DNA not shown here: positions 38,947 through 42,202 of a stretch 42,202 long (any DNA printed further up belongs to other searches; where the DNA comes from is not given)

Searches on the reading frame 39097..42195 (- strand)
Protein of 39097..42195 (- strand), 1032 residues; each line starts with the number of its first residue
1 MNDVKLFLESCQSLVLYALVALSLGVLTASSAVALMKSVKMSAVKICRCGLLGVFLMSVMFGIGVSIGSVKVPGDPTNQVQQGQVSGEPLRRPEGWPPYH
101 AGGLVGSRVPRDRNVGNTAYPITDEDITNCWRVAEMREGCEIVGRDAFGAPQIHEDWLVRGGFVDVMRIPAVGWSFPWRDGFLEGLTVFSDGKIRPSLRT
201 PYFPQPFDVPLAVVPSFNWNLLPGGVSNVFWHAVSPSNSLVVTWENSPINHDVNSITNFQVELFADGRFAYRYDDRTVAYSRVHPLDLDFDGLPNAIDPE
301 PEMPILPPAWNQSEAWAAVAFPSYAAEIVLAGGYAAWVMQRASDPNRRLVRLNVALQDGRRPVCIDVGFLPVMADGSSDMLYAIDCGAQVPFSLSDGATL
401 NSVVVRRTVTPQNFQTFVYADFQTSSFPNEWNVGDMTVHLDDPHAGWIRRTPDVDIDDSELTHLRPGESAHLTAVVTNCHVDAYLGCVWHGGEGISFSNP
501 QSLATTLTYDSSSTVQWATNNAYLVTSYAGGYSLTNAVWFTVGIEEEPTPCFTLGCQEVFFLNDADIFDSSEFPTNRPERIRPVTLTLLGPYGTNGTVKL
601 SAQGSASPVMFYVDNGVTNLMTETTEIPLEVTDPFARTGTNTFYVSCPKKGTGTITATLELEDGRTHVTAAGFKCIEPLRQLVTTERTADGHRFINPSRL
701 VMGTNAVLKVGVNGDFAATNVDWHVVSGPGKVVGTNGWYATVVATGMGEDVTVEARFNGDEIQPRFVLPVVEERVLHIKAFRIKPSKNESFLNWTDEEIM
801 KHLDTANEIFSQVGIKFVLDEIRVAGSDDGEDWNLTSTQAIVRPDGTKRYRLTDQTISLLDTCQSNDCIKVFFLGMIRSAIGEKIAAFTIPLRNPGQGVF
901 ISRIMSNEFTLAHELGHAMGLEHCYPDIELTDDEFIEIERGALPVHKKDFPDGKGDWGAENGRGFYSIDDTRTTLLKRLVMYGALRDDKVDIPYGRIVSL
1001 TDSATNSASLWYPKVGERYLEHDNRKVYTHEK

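Call 63: search_protein_families(library=pfam, proteins=[window:39097-42195:-], max_evalue=0.001)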
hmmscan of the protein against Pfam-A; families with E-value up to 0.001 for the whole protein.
window:39097-42195:- (1032 aa): 1 family
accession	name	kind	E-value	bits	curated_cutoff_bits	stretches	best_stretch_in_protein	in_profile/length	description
PF13582.12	Reprolysin_3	-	0.00018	22.5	22.4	0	798-923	3-122/123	Metallo-peptidase family M12B Reprolysin-like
